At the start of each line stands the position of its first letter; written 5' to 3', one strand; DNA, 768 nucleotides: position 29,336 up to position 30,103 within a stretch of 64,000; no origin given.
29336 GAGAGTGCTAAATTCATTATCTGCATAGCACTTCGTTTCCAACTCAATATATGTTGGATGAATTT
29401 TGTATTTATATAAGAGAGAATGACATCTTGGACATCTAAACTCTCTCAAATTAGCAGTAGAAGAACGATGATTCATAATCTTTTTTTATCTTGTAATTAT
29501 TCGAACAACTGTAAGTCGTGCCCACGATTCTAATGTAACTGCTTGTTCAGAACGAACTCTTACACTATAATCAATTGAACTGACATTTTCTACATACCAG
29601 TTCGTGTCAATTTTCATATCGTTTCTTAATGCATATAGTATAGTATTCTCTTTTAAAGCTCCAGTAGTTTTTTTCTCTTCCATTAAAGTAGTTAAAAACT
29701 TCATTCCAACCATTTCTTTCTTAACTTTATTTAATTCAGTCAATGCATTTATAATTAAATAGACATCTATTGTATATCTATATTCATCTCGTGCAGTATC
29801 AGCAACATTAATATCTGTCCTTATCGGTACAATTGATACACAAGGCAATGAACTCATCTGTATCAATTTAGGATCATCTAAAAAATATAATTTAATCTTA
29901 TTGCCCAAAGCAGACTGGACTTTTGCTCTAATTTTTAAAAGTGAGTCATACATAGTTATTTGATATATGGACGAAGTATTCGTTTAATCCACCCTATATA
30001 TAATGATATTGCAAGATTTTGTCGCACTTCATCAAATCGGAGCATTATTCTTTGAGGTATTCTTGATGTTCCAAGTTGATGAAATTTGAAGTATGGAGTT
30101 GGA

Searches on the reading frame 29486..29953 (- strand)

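Call 40: search_protein_families(library=pfam, proteins=[window:29486-29953:-], max_evalue=0.001)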
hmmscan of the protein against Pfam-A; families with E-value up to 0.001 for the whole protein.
window:29486-29953:- (155 aa): 1 family
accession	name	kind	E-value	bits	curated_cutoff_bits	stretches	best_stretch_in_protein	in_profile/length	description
PF11080.13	GhoS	-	0.00074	19.9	21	0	56-105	5-54/94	Endoribonuclease GhoS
